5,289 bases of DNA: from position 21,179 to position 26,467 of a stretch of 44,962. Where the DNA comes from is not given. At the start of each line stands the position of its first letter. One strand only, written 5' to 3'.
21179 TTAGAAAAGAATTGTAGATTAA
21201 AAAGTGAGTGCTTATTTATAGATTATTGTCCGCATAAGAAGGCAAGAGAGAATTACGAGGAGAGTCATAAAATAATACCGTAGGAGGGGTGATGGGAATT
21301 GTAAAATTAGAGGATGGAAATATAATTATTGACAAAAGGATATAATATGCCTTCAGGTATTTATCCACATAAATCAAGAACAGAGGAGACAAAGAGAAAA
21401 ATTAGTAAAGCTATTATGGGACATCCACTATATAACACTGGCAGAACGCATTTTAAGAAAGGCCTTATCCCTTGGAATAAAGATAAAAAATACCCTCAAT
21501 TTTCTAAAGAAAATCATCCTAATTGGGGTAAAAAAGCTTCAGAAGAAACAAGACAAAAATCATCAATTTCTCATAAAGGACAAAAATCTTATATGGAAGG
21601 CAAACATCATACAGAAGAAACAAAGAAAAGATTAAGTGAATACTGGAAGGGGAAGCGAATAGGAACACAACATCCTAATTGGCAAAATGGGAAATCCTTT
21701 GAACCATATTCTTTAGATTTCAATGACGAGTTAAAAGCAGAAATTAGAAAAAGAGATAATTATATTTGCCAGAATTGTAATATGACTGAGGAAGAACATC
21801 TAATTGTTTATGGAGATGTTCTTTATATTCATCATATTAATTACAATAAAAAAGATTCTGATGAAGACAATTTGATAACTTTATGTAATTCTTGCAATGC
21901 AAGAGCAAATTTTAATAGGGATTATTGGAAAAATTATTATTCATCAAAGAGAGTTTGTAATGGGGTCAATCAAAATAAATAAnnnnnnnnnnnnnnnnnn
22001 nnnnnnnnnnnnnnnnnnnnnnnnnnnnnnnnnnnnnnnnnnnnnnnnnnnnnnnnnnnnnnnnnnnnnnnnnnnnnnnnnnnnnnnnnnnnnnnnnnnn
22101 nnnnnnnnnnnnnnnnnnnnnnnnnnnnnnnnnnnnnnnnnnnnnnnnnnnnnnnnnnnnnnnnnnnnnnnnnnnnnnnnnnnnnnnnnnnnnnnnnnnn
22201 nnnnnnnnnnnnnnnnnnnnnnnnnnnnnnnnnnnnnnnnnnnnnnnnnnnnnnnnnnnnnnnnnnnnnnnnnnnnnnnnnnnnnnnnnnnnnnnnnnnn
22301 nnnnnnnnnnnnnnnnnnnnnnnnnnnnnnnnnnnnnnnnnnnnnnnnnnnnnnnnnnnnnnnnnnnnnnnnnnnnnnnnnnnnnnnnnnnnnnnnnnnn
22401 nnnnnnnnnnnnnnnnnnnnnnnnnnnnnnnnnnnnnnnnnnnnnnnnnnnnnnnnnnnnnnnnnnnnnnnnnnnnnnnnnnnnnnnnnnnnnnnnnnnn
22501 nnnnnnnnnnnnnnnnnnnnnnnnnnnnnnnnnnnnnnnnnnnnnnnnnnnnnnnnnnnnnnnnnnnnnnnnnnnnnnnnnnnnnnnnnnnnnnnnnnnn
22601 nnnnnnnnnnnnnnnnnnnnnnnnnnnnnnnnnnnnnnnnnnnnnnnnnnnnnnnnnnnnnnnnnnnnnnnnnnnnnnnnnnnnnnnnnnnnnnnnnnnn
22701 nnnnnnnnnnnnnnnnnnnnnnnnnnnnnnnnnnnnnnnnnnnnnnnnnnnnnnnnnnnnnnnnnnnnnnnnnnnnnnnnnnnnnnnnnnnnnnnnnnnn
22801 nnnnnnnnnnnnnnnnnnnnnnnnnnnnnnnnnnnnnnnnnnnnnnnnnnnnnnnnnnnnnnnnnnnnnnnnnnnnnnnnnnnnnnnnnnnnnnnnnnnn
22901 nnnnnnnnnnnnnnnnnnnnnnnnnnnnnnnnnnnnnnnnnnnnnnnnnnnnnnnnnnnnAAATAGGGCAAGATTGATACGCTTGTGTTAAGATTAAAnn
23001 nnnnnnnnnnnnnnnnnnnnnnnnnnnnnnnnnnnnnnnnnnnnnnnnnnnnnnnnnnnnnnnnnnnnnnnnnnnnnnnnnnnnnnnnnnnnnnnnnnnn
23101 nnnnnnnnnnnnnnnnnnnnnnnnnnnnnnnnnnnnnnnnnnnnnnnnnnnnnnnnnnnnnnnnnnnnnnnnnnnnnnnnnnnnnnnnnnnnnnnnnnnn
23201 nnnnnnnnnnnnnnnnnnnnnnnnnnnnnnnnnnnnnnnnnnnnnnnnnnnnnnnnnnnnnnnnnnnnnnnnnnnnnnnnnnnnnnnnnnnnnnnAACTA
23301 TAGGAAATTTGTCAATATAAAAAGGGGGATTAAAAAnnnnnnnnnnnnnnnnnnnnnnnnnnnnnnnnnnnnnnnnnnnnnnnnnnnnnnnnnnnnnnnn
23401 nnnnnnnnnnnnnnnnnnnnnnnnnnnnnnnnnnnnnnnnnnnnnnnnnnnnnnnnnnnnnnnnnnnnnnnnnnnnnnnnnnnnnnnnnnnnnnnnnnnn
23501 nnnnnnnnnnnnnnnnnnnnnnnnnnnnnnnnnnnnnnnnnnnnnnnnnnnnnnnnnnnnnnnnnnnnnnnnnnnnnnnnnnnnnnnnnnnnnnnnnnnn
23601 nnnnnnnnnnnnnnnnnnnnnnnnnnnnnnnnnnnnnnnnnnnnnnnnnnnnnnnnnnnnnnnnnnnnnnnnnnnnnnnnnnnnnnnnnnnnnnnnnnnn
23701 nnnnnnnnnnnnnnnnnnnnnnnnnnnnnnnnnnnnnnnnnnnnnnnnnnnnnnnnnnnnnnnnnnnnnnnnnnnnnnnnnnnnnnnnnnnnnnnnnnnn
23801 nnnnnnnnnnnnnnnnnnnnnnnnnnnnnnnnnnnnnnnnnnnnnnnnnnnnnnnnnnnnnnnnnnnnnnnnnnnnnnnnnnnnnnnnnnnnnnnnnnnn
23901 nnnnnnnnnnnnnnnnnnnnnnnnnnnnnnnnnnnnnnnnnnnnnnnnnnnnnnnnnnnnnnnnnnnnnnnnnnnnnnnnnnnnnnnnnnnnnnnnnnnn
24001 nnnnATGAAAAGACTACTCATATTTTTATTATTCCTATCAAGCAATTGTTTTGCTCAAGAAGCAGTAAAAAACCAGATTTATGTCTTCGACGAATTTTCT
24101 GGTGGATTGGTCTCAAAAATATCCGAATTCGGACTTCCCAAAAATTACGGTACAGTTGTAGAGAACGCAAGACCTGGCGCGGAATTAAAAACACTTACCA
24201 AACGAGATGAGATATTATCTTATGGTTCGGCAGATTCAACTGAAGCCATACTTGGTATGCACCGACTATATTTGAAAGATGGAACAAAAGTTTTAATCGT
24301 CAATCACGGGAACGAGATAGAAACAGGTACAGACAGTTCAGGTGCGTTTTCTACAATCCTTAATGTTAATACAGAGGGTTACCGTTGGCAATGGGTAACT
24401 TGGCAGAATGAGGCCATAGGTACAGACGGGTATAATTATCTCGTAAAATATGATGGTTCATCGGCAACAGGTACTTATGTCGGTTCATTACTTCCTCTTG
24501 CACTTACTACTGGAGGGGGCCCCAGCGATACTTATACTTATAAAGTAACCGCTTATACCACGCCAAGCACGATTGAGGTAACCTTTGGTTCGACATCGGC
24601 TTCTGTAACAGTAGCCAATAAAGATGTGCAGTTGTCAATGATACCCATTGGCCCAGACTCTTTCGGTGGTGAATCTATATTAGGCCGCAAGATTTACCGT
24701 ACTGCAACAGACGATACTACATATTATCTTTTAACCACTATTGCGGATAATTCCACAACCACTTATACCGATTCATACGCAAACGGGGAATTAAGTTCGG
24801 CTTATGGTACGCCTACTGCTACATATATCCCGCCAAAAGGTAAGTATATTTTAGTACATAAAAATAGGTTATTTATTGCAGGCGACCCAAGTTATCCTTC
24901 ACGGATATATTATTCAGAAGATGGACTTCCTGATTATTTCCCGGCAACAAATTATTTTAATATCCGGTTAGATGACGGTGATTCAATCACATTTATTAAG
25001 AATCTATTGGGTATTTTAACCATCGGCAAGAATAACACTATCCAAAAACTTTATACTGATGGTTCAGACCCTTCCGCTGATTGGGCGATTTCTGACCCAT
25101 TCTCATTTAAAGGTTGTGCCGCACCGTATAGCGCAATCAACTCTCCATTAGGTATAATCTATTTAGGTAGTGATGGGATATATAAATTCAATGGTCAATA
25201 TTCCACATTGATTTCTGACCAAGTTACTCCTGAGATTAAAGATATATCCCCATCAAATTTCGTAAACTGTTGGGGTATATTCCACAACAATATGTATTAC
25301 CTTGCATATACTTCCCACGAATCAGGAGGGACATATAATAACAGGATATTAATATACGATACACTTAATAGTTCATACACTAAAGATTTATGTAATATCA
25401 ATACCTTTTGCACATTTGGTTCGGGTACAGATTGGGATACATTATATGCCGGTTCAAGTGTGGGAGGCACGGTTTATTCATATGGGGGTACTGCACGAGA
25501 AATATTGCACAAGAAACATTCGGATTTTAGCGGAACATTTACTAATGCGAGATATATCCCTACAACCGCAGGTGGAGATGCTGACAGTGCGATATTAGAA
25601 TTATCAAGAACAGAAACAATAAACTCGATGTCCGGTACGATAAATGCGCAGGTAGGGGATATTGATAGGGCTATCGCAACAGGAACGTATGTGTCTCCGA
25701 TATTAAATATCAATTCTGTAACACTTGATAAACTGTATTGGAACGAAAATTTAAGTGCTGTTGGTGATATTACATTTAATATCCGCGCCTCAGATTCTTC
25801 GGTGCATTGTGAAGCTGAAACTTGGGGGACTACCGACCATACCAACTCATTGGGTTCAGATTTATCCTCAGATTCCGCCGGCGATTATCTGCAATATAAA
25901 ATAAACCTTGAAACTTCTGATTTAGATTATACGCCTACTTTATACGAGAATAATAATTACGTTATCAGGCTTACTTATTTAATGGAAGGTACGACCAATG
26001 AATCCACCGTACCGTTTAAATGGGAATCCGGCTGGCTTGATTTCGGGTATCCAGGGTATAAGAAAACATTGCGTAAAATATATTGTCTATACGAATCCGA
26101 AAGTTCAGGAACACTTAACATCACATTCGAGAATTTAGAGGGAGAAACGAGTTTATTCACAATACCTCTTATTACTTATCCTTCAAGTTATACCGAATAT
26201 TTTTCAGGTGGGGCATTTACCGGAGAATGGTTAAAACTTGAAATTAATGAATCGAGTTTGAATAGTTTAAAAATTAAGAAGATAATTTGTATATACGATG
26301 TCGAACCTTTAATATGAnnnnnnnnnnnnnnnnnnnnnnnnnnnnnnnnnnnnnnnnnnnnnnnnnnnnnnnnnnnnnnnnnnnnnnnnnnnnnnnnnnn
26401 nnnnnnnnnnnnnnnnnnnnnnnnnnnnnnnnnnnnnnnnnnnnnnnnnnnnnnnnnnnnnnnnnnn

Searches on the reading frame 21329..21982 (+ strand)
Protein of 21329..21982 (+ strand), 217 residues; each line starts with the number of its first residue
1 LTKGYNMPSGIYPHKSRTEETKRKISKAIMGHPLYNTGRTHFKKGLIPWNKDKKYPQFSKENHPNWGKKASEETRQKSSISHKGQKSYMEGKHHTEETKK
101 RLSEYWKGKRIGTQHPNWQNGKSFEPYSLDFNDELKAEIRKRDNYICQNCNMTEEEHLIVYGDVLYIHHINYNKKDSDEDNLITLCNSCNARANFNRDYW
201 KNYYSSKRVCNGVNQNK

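Call 53: search_protein_families(library=pfam, proteins=[window:21329-21982:+], max_evalue=0.01)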
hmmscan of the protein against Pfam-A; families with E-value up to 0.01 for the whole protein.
window:21329-21982:+ (217 aa): 2 families
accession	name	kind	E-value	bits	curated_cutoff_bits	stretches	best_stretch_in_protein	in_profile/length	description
PF07460.16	NUMOD3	-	3.4e-15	56.1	20.4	3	81-103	15-37/37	NUMOD3 motif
PF01844.29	HNH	-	1.7e-05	25.3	21.4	1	147-192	1-43/47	HNH endonuclease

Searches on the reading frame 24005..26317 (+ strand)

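Call 10: search_protein_families(library=phrogs, proteins=[window:24005-26317:+], max_evalue=0.001)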
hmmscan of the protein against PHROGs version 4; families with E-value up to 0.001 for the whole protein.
window:24005-26317:+ (770 aa): 1 family
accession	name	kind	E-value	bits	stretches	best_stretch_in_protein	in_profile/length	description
phrog_511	-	head and packaging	5.5e-17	62.4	1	173-463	460-734/862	internal virion protein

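Call 52: search_protein_families(library=pfam, proteins=[window:24005-26317:+], max_evalue=0.01)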
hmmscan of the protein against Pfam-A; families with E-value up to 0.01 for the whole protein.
window:24005-26317:+ (770 aa): 0 families
